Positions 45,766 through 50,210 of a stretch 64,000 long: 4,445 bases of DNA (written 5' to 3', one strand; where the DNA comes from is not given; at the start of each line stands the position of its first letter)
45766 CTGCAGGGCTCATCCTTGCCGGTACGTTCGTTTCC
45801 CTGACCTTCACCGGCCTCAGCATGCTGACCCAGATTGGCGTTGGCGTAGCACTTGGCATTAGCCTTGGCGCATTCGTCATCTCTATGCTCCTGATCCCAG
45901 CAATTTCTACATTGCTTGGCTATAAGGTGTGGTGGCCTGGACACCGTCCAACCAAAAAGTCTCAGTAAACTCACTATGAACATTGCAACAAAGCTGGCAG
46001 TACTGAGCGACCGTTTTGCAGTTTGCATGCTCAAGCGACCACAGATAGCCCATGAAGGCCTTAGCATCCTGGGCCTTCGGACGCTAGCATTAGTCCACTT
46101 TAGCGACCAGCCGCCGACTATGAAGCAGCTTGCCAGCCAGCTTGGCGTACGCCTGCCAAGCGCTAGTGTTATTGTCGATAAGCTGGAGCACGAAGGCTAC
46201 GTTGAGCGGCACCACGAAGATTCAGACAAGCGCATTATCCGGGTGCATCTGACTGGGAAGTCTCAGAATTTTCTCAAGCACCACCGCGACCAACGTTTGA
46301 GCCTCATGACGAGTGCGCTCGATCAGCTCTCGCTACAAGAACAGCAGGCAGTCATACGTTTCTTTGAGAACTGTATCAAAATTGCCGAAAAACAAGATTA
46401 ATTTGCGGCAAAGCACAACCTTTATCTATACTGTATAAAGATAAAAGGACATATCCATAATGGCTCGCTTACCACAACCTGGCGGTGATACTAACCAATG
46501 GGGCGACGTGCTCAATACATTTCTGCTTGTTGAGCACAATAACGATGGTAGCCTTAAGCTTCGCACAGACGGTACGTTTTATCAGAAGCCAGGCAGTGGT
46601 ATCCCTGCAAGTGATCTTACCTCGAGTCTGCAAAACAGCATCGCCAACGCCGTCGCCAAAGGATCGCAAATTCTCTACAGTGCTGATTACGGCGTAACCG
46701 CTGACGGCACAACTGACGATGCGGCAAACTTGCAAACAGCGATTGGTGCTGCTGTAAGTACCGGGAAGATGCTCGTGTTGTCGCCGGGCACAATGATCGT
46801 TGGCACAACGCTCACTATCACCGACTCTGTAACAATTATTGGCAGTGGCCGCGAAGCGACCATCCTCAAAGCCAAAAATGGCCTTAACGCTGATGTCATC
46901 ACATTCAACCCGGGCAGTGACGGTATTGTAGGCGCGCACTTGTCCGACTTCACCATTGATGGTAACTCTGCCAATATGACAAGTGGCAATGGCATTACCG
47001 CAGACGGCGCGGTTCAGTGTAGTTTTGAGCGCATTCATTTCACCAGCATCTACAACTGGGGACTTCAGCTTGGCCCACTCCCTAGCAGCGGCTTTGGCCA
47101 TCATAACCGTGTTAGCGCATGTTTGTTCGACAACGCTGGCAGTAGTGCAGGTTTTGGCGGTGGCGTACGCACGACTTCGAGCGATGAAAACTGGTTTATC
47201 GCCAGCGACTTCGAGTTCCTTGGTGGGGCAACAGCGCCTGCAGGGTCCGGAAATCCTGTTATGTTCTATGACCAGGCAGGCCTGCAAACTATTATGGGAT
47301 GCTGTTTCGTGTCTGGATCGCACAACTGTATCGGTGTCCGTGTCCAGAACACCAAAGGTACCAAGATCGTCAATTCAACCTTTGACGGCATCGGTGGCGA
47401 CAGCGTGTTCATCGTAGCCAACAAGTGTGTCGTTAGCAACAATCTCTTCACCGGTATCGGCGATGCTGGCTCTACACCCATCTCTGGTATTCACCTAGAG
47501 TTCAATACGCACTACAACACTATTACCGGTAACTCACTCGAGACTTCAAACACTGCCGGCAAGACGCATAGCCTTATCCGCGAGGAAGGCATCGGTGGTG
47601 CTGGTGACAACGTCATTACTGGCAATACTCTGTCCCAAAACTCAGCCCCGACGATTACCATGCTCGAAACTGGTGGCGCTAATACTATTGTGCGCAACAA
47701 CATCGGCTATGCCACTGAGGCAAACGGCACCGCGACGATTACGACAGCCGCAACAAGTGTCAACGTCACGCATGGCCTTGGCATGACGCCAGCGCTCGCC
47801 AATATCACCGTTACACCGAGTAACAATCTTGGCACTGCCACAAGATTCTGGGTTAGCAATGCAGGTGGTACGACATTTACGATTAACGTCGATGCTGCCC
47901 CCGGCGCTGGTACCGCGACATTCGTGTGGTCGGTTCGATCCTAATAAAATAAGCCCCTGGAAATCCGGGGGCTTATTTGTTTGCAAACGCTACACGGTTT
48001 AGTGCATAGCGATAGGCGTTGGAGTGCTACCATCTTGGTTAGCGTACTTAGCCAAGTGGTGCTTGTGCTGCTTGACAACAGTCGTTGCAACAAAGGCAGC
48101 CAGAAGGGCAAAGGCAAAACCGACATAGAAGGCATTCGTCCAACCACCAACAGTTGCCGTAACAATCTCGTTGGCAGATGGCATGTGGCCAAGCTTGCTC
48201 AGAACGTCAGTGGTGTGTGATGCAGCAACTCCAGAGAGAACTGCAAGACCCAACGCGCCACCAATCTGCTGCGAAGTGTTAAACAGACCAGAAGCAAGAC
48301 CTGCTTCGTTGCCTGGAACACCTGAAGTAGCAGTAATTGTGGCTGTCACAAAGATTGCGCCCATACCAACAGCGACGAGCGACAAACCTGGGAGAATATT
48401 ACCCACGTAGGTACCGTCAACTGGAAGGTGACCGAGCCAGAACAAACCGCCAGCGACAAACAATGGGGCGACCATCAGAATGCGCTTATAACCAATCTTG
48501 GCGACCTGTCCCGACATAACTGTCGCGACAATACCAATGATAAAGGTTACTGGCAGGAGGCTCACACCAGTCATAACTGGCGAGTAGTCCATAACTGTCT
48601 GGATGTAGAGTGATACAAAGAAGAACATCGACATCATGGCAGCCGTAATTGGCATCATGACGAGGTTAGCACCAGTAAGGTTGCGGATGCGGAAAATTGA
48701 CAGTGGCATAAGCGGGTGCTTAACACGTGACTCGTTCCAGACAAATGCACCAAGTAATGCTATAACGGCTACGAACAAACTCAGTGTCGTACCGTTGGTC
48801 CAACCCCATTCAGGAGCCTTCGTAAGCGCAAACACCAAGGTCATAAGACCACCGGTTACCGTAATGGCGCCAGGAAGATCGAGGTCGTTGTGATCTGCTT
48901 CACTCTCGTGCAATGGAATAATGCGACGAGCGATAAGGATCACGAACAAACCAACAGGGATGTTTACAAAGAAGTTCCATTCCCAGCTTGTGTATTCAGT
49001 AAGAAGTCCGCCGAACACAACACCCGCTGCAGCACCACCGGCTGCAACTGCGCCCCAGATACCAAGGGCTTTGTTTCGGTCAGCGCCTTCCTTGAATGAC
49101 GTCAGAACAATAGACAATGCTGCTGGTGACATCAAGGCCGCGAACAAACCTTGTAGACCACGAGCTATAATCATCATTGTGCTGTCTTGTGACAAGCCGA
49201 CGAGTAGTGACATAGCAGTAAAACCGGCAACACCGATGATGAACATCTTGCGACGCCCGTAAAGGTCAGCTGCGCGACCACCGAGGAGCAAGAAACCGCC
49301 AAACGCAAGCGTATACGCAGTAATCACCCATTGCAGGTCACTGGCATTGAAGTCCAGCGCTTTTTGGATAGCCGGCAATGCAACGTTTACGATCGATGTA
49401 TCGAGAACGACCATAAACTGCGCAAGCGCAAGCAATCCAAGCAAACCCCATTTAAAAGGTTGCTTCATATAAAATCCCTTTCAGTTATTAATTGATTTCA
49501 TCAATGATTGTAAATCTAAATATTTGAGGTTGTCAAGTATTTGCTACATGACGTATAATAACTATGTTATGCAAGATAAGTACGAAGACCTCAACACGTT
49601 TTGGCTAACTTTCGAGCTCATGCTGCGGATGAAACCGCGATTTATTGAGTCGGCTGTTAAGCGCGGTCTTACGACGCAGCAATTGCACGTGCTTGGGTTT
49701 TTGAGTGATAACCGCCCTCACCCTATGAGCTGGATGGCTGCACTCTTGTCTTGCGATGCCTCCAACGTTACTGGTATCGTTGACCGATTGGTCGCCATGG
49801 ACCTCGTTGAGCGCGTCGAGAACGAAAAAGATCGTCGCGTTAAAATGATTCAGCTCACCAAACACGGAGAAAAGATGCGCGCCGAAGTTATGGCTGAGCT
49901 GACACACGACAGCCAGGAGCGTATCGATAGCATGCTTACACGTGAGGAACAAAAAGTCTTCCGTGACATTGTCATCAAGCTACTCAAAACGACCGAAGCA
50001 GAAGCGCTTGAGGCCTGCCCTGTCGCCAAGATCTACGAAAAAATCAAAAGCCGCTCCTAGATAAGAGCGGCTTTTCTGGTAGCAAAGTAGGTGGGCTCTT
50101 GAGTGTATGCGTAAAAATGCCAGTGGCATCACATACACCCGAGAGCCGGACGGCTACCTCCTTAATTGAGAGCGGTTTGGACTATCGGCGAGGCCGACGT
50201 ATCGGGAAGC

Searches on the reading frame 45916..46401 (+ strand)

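Call 16: search_protein_families(library=pfam, proteins=[window:45916-46401:+], max_evalue=0.001)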
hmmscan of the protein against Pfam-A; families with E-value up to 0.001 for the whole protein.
window:45916-46401:+ (161 aa): 6 families
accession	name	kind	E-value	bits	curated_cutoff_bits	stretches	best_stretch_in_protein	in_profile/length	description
PF01047.28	MarR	-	1.4e-10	41.3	24.6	1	65-108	16-59/59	MarR family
PF12802.13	MarR_2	-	5e-09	36.6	27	1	55-107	9-61/61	MarR family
PF01325.25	Fe_dep_repress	-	2.1e-06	28.3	26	1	63-100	19-56/60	Iron dependent repressor, N-terminal DNA binding domain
PF09339.16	HTH_IclR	-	0.00039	20.6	22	1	62-98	12-50/52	IclR helix-turn-helix domain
PF13545.12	HTH_Crp_2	-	0.00053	20.3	27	1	65-99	21-56/70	Crp-like helix-turn-helix domain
PF13463.12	HTH_27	-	0.001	19.8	22.2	0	64-115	16-67/68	Winged helix DNA-binding domain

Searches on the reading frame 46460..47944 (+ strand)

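Call 16: search_protein_families(library=pfam, proteins=[window:46460-47944:+], max_evalue=0.001)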
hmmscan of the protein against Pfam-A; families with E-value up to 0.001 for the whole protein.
window:46460-47944:+ (494 aa): 2 families
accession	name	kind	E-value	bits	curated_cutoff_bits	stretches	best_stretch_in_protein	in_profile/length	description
PF12708.12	Pect-lyase_RHGA_epim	-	8.5e-10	39.2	27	1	76-155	6-88/213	Rhamnogalacturonase A/epimerase, pectate lyase-like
PF13229.12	Beta_helix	-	1.2e-05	25.5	25.9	0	278-428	13-146/158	Right handed beta helix region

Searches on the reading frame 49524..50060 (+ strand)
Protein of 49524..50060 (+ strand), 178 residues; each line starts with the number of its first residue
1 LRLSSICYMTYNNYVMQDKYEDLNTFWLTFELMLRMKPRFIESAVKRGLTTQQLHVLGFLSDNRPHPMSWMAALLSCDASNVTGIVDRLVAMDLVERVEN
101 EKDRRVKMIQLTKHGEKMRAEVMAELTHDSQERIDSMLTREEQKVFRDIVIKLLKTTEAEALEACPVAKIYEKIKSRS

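Call 16: search_protein_families(library=pfam, proteins=[window:49524-50060:+], max_evalue=0.001)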
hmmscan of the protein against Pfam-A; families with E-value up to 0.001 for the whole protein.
window:49524-50060:+ (178 aa): 5 families
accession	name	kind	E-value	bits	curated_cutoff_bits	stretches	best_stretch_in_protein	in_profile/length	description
PF01047.28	MarR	-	1.2e-11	44.7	24.6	1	49-106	1-58/59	MarR family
PF12802.13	MarR_2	-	1.4e-11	44.8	27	1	48-105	2-60/61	MarR family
PF22381.2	Staph_reg_Sar_Rot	-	2.5e-07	31.1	27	1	46-118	9-81/85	Transcriptional regulator SarA/Rot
PF13463.12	HTH_27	-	1.4e-06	28.9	22.2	1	49-115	1-68/68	Winged helix DNA-binding domain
PF25212.1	HVO_A0114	-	1.6e-05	25.1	27.6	1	44-106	15-77/84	HVO_A0114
